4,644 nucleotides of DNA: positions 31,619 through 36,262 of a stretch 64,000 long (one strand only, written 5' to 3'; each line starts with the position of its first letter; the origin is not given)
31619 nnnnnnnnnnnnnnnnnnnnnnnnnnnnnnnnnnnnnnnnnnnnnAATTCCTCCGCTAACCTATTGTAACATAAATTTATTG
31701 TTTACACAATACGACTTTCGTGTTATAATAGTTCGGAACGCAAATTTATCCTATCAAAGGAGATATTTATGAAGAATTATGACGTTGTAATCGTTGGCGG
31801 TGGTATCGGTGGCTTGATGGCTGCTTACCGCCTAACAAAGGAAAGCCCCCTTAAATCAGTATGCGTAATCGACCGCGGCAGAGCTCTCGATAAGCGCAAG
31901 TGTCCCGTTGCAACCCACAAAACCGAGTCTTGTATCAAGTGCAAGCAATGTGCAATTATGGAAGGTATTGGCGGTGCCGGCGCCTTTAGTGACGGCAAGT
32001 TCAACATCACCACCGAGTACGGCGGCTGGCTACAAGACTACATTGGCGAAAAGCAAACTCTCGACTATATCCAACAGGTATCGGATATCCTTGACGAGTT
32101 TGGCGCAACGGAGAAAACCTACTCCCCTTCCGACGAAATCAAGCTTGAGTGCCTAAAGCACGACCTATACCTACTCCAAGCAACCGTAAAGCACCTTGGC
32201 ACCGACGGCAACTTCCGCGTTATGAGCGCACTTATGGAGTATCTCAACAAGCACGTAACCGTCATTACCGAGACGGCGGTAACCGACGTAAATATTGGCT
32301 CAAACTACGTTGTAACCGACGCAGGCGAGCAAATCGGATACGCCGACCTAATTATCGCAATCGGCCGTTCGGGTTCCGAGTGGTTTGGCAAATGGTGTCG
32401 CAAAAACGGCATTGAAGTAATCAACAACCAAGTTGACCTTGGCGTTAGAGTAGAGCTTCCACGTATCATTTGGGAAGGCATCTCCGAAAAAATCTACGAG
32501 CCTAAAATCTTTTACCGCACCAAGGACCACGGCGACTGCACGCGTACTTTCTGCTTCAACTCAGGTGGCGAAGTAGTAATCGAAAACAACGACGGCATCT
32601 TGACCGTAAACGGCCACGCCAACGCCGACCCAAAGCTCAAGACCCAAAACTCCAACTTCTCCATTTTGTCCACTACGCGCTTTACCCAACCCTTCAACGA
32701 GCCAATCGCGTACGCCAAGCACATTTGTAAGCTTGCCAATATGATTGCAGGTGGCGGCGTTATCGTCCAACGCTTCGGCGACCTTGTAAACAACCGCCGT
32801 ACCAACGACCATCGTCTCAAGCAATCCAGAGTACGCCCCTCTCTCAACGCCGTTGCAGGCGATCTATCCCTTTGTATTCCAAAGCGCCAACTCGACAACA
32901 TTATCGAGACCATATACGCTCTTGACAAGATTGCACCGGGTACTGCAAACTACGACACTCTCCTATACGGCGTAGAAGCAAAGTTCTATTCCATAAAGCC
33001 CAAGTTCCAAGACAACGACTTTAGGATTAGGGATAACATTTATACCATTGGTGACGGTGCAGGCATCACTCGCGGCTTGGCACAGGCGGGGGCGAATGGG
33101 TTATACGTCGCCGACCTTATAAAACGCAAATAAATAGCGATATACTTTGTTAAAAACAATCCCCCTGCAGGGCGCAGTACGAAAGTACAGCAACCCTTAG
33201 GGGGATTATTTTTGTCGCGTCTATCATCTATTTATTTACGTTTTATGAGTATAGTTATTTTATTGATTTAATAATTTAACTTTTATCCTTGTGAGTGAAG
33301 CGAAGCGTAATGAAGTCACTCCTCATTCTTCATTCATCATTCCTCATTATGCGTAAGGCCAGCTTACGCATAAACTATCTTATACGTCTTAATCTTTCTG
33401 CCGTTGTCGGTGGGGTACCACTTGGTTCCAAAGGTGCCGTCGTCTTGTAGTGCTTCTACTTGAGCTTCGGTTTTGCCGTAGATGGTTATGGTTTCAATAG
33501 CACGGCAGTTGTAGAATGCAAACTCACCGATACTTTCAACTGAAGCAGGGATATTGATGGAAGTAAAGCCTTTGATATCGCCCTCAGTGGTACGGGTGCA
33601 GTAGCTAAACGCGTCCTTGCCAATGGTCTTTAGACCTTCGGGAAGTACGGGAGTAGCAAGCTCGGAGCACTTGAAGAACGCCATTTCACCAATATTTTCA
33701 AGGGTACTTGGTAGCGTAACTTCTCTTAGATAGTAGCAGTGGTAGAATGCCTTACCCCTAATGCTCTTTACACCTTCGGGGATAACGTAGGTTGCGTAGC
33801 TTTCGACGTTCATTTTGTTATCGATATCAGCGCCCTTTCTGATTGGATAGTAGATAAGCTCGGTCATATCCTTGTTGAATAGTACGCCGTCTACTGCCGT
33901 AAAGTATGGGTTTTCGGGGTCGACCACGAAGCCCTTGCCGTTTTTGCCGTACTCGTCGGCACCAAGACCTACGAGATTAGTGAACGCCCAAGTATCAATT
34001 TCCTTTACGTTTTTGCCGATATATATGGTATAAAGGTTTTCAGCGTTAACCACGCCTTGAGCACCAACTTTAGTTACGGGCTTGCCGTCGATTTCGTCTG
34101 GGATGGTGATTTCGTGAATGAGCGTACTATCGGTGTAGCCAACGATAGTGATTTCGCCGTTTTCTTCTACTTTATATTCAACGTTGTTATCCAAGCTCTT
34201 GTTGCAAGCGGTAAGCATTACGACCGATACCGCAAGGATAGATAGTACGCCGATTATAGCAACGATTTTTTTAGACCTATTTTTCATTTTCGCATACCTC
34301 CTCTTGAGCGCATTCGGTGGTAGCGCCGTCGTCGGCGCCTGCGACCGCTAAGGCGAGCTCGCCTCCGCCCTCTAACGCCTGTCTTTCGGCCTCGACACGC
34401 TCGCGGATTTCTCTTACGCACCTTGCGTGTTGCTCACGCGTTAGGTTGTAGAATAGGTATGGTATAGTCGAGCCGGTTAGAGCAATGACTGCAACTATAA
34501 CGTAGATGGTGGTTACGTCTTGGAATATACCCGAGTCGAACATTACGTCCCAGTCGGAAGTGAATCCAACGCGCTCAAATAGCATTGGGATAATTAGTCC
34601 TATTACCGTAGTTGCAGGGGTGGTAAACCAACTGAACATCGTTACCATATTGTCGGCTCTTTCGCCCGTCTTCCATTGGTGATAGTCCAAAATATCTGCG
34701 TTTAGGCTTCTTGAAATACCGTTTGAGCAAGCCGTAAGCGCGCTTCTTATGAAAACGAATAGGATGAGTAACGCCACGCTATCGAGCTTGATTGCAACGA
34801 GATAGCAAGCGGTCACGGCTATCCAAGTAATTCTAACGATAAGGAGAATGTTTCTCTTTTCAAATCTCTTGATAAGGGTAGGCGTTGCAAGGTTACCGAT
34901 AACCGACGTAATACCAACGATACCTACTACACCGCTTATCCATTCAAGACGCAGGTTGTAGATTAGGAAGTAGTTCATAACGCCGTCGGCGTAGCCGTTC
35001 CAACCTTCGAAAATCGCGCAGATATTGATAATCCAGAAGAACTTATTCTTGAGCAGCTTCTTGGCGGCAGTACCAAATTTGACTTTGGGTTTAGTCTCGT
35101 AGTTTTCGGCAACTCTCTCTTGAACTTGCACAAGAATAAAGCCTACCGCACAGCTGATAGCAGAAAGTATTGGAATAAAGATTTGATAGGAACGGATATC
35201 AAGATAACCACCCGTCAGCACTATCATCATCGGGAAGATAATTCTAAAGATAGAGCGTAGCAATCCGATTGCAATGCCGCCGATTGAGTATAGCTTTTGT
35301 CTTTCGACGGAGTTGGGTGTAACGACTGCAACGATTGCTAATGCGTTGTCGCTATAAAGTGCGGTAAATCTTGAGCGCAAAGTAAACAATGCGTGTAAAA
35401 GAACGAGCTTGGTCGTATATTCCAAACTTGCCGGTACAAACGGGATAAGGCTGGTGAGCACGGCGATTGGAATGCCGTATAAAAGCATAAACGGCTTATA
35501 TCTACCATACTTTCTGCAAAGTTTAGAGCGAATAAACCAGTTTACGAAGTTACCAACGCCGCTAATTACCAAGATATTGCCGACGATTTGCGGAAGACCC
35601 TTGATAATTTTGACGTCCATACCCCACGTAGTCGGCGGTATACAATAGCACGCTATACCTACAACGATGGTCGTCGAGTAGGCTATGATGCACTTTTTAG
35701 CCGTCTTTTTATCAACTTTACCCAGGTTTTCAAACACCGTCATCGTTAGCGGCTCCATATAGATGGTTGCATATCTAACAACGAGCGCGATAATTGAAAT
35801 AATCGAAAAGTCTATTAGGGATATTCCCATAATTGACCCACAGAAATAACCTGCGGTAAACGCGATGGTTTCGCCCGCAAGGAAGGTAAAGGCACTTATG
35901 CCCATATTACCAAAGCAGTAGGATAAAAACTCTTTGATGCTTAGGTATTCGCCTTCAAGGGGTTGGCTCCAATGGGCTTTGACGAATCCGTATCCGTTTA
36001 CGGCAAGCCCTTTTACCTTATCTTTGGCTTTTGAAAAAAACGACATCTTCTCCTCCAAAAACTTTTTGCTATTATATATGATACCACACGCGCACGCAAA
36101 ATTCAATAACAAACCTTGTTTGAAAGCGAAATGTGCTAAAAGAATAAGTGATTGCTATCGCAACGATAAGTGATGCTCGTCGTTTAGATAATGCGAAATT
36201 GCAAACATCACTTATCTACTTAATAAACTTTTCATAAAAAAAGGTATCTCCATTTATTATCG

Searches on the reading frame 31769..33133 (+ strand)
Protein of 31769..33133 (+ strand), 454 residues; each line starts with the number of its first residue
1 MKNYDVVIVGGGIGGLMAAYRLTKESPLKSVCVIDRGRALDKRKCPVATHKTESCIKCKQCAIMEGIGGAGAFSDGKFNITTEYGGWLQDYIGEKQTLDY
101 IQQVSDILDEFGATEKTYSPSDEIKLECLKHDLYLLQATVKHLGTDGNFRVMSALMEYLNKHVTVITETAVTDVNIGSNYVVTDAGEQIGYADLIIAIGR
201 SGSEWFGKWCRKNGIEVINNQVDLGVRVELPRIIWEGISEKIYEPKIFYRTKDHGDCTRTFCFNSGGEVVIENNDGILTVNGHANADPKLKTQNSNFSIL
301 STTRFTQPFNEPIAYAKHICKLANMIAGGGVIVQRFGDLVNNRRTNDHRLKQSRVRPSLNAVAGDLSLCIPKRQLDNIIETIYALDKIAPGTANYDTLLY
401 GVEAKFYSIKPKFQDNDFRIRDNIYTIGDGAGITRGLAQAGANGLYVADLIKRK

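Call 94: search_protein_families(library=pfam, proteins=[window:31769-33133:+], max_evalue=0.00001)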
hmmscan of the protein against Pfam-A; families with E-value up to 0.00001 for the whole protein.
window:31769-33133:+ (454 aa): 4 families
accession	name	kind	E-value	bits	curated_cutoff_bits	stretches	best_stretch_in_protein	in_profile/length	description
PF21688.3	FAD-depend_C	-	6.6e-10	40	27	1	254-405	42-196/197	FAD-dependent protein, C-terminal domain-like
PF07992.20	Pyr_redox_2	-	4.6e-09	36.5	26.1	1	4-200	1-109/291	Pyridine nucleotide-disulphide oxidoreductase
PF01266.30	DAO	-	2.5e-08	34.3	27.9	1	5-38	1-32/353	FAD dependent oxidoreductase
PF03486.20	HI0933_like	-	6.4e-06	26.2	50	0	5-42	2-37/244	HI0933-like protein Rossmann domain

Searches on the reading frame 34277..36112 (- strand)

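Call 94: search_protein_families(library=pfam, proteins=[window:34277-36112:-], max_evalue=0.00001)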
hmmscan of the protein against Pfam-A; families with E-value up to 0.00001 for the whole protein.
window:34277-36112:- (611 aa): 2 families
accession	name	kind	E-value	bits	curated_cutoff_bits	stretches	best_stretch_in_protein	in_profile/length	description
PF13347.12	MFS_2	-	2e-28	99.5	27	1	182-559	44-427/427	MFS/sugar transport protein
PF07690.21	MFS_1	-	5.3e-11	42.5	33.4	1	249-470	98-318/347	Major Facilitator Superfamily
